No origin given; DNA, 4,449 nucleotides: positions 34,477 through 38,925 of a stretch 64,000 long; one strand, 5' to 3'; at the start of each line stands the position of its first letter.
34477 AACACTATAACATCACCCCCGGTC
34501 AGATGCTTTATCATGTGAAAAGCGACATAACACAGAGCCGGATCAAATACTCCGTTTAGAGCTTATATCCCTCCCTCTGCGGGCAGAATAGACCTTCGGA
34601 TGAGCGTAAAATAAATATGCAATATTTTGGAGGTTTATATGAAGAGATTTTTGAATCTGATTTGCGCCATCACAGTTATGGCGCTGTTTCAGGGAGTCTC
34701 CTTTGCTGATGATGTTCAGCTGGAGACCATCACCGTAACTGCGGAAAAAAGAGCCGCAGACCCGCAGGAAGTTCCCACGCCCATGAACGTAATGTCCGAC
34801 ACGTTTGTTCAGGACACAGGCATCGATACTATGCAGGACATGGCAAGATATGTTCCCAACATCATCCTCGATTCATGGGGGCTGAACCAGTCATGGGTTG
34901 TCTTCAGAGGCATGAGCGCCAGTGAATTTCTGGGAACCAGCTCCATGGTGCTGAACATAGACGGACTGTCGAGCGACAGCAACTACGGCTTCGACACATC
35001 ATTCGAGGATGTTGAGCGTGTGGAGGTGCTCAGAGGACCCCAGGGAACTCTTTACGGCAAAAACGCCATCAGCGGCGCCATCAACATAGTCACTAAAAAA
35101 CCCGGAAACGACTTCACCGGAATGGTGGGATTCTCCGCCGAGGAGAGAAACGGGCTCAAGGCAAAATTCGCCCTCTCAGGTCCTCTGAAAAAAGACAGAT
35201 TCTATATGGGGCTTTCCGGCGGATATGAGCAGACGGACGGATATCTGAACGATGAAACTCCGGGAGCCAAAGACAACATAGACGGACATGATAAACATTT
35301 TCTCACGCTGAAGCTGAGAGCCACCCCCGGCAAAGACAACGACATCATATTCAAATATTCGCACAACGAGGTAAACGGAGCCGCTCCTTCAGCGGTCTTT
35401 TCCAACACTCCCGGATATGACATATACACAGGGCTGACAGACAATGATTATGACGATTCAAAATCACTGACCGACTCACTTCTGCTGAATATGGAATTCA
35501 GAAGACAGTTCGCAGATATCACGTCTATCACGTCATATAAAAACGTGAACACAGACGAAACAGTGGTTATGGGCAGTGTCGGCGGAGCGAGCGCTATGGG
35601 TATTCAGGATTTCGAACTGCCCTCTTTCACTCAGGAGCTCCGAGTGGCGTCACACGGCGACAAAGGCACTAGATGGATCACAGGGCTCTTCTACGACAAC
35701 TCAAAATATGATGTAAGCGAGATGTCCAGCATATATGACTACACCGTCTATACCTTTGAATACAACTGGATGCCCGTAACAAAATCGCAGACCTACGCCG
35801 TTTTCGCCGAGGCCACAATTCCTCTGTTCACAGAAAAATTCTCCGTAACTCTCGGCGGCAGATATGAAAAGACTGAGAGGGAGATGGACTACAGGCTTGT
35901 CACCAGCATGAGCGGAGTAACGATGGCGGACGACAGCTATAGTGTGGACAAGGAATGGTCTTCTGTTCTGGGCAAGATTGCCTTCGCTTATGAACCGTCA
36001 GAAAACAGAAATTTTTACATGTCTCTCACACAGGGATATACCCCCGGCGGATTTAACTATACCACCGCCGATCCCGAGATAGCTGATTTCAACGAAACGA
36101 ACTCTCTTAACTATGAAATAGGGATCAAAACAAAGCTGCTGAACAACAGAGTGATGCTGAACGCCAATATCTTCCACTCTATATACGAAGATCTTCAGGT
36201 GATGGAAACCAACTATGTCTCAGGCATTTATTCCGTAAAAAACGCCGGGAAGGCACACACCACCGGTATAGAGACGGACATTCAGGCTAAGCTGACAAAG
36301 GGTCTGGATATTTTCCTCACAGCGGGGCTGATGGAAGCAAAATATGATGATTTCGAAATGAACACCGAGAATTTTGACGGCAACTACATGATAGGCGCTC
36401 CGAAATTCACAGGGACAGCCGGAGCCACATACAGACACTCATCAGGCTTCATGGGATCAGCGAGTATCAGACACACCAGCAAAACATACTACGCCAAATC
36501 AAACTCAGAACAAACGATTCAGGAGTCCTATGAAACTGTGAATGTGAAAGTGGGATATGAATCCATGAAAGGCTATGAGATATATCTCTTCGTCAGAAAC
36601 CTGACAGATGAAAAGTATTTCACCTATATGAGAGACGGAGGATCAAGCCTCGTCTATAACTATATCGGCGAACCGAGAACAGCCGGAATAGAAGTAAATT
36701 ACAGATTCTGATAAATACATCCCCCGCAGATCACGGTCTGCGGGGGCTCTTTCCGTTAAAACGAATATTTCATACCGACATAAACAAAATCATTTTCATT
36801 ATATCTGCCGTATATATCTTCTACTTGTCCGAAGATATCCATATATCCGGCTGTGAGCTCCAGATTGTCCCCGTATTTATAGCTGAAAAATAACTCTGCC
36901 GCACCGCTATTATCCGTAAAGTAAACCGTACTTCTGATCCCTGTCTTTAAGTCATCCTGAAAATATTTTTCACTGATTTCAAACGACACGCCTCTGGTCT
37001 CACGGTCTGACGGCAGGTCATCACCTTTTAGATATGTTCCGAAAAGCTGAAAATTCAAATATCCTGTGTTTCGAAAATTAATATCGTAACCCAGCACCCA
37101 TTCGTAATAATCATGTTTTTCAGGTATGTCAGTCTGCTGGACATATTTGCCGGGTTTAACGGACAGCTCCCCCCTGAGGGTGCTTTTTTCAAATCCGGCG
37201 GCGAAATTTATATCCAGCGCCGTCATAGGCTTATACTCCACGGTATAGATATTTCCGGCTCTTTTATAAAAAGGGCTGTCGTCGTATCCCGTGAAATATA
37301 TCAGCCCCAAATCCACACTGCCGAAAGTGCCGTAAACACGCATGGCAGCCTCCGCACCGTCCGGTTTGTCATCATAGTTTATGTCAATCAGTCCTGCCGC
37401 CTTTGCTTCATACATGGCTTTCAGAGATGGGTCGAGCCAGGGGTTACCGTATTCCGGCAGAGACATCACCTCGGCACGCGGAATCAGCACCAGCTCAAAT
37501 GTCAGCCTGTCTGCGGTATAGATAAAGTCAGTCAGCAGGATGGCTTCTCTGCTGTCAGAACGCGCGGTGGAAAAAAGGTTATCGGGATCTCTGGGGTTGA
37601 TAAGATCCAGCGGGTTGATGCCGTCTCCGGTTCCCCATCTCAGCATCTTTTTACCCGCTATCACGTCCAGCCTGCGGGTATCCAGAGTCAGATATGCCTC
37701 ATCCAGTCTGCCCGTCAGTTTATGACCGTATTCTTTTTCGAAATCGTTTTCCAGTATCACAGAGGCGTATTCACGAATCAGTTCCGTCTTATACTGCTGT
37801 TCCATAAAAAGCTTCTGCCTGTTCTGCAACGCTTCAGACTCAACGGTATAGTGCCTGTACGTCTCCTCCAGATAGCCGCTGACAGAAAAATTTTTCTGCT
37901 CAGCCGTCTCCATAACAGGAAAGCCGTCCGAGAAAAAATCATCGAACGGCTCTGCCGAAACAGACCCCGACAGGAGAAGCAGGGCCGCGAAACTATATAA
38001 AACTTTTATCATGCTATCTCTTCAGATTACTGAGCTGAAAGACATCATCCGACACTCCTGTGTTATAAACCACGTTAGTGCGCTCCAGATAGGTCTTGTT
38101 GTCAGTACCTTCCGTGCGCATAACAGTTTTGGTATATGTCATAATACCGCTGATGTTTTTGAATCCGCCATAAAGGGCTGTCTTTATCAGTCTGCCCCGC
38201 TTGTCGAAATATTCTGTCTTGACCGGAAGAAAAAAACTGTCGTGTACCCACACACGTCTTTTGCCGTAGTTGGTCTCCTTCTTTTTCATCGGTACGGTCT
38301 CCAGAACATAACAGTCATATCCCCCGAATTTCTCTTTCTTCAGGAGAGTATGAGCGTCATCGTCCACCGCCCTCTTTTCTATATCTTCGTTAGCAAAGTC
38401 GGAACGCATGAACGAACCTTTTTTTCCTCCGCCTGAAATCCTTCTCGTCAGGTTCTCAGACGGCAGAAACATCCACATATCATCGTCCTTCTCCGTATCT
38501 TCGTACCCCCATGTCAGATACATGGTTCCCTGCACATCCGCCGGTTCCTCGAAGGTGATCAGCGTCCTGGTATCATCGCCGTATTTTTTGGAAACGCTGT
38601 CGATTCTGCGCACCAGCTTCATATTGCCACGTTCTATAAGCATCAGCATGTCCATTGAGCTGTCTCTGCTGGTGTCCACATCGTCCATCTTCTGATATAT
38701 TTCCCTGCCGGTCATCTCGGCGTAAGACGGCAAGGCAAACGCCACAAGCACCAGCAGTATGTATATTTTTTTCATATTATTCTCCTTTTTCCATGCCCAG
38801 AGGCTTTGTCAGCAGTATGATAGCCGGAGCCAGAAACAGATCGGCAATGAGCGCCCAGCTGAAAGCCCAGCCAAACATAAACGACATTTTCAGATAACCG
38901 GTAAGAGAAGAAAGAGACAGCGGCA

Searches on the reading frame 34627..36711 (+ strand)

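Call 10: search_protein_families(library=pfam, proteins=[window:34627-36711:+], max_evalue=0.001)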
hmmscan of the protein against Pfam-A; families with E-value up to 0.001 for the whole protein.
window:34627-36711:+ (694 aa): 2 families
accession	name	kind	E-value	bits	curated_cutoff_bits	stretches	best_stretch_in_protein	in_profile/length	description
PF00593.30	TonB_dep_Rec_b-barrel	-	1.1e-41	144.6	27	1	244-659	24-436/436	TonB dependent receptor-like, beta-barrel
PF07715.20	Plug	-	1.9e-16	60.9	23.9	1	46-151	2-107/107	TonB-dependent Receptor Plug Domain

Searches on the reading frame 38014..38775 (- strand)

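Call 10: search_protein_families(library=pfam, proteins=[window:38014-38775:-], max_evalue=0.001)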
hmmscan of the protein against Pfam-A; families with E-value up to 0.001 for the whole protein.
window:38014-38775:- (253 aa): 2 families
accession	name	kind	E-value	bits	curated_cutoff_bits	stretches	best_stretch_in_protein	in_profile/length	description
PF17131.11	LolA_like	-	1.8e-59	200.9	30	1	68-253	2-184/184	Outer membrane lipoprotein-sorting protein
PF07044.18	DUF1329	-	1.9e-10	41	23.1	1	23-114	93-187/368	Protein of unknown function (DUF1329)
